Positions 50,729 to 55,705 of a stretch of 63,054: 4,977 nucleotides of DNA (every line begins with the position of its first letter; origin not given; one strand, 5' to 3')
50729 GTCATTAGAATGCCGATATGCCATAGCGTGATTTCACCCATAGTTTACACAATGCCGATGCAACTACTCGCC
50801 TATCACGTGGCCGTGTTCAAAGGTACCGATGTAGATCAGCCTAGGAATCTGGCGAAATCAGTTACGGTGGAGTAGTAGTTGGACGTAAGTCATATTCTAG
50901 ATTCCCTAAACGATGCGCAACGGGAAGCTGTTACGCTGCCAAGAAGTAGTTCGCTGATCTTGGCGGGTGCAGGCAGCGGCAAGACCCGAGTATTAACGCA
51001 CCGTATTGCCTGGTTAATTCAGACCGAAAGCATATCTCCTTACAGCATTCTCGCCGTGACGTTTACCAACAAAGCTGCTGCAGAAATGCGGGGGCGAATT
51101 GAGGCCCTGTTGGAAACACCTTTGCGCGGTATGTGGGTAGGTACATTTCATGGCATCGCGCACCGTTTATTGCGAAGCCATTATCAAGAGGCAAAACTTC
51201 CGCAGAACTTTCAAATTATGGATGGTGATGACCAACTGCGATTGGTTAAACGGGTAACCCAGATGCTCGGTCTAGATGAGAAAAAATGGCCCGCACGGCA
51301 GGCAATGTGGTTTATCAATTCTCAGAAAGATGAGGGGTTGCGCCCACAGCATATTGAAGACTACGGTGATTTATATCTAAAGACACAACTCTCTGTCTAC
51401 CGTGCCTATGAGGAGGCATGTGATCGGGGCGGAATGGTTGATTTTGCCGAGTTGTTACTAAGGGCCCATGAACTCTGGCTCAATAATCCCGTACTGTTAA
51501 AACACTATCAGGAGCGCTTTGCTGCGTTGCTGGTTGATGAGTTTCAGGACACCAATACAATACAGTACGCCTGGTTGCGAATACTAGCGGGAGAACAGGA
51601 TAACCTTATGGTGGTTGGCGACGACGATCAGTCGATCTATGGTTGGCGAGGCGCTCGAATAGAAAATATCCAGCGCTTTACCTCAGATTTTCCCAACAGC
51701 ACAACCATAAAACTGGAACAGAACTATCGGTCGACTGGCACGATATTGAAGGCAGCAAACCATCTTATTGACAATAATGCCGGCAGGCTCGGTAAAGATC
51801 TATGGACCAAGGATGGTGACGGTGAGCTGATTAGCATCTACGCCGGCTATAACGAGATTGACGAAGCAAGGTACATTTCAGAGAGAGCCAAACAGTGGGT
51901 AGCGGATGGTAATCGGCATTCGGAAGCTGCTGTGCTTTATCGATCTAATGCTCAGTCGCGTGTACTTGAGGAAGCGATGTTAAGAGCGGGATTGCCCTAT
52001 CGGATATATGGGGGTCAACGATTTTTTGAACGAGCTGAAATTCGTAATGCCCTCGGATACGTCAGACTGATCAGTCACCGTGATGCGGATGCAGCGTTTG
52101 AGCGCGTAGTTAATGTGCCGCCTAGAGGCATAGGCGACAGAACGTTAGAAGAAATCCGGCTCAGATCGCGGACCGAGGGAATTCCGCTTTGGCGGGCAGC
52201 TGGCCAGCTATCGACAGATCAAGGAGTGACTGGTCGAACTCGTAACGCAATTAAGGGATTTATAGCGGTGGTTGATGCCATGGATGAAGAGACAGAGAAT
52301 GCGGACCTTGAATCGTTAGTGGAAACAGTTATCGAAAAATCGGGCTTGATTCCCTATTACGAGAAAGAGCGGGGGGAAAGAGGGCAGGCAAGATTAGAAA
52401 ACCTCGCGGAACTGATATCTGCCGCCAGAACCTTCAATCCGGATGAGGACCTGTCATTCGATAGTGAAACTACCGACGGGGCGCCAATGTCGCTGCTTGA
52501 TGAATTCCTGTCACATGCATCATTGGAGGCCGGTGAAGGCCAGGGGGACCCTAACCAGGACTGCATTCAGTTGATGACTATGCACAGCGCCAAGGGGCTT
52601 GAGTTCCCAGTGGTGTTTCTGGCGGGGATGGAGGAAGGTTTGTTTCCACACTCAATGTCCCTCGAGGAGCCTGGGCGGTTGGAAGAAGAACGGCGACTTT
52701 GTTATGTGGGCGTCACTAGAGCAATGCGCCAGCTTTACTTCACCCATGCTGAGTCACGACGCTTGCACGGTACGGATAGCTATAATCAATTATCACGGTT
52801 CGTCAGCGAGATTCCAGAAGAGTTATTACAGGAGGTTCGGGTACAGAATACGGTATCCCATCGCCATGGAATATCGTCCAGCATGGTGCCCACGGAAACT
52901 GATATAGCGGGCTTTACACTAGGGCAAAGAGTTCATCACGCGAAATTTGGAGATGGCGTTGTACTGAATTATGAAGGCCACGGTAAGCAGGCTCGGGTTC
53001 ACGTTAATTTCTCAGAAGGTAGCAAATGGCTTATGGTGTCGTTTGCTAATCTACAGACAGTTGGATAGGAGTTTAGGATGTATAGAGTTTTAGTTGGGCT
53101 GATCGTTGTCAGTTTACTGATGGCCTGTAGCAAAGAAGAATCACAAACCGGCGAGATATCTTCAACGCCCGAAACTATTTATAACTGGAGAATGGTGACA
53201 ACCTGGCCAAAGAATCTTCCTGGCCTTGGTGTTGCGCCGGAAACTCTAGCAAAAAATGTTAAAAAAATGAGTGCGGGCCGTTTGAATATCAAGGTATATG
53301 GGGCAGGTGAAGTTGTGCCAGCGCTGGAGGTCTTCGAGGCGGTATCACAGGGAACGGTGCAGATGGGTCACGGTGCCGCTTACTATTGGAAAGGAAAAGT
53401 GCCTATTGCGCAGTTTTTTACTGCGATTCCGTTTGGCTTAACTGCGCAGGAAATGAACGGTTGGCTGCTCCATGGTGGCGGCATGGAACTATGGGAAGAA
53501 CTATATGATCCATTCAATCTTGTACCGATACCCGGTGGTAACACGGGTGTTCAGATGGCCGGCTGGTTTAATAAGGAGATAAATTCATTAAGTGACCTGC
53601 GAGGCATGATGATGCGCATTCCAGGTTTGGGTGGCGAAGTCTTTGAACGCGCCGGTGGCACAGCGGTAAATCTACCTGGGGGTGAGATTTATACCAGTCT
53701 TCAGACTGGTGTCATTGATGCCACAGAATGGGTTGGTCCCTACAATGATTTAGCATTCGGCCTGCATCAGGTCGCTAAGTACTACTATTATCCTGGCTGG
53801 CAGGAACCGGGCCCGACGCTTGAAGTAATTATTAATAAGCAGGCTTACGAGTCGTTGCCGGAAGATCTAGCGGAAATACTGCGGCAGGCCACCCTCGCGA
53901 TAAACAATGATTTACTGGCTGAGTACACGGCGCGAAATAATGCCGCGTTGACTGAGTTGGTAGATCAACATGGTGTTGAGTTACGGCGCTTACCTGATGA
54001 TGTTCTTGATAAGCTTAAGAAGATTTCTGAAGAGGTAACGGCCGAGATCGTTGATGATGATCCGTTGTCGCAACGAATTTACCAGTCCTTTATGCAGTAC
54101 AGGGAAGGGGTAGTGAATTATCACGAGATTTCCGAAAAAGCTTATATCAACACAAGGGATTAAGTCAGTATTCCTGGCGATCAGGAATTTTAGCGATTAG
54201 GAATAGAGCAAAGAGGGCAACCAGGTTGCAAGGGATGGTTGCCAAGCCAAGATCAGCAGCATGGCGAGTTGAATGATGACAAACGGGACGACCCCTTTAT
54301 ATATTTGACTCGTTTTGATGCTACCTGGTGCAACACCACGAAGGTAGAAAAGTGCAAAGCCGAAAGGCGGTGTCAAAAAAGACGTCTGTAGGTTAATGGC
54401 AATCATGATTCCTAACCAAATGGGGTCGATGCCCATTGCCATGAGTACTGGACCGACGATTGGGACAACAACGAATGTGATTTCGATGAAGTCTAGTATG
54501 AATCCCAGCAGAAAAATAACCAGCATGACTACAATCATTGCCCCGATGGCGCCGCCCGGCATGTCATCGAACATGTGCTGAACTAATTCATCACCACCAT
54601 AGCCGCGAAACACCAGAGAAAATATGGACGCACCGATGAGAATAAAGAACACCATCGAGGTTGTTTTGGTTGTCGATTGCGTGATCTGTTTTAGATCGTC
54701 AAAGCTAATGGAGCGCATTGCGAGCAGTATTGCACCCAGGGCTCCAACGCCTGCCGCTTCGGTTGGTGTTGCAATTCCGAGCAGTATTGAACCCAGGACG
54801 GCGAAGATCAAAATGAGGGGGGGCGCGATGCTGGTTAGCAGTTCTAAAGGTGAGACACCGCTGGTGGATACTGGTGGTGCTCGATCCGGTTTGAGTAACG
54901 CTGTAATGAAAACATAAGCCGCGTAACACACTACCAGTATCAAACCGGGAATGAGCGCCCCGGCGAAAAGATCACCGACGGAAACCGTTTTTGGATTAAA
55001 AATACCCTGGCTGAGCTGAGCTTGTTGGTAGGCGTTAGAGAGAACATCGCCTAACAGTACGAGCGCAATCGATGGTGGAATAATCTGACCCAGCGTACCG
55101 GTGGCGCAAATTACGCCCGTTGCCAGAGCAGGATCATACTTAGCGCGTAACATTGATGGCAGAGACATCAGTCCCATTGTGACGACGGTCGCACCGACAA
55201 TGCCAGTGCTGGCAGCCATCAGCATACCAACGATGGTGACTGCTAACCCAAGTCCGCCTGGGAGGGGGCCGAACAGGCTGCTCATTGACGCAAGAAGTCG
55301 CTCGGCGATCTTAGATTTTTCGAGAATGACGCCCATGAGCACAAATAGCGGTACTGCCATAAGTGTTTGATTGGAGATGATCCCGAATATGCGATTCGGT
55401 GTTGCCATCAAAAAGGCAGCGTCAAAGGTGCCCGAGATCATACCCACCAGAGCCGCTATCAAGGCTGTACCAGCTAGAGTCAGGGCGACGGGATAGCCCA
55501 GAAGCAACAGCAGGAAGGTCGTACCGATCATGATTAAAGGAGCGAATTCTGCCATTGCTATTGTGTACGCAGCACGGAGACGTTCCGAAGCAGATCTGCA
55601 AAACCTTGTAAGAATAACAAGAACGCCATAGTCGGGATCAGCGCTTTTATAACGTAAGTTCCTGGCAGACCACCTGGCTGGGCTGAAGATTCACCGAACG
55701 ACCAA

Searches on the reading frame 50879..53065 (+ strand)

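Call 76: search_protein_families(library=pfam, proteins=[window:50879-53065:+])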
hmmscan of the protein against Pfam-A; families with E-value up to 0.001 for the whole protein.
window:50879-53065:+ (729 aa): 6 families
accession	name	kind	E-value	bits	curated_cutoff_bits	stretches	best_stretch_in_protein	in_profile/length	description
PF00580.27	UvrD-helicase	-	6.9e-91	305.1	23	1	10-272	1-271/271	UvrD/REP helicase N-terminal domain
PF13361.12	UvrD_C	-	4.8e-74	250.3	25.6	1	277-625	1-349/350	UvrD-like helicase C-terminal domain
PF13245.12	AAA_19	-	3.4e-23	82.7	25.1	1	14-255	1-132/134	AAA domain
PF13538.12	UvrD_C_2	-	1.1e-08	35.3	27.4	1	565-621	4-51/52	UvrD-like helicase C-terminal domain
PF21196.3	PcrA_UvrD_tudor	-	2e-07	31.2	23.9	1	682-723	2-44/48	PcrA/UvrD tudor domain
PF13604.12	AAA_30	-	3.3e-07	30.7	27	0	10-75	2-67/191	AAA domain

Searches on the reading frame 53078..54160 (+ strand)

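Call 76: search_protein_families(library=pfam, proteins=[window:53078-54160:+])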
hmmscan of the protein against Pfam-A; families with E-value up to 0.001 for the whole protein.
window:53078-54160:+ (361 aa): 1 family
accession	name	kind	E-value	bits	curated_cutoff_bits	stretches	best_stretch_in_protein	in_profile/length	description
PF03480.18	DctP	-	8.1e-58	196.4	23.4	1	41-325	3-283/286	Bacterial extracellular solute-binding protein, family 7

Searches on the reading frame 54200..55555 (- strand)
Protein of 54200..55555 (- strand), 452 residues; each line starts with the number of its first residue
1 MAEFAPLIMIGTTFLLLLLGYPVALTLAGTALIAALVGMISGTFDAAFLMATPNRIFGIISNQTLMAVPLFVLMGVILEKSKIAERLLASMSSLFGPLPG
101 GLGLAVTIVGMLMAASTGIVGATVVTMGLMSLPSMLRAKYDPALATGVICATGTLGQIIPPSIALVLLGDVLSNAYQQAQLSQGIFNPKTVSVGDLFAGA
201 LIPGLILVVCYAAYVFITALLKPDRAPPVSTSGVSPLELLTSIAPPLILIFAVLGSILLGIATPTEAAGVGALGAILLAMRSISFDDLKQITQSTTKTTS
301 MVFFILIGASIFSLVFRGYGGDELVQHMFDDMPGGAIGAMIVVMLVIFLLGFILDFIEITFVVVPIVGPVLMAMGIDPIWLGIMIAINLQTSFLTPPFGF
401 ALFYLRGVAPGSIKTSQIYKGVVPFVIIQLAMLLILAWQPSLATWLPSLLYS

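Call 76: search_protein_families(library=pfam, proteins=[window:54200-55555:-])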
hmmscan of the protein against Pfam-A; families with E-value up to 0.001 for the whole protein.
window:54200-55555:- (452 aa): 1 family
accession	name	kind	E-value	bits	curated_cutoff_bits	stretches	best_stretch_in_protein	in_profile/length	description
PF06808.19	DctM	-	2.9e-85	287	23.8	1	11-441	2-412/413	Tripartite ATP-independent periplasmic transporter, DctM component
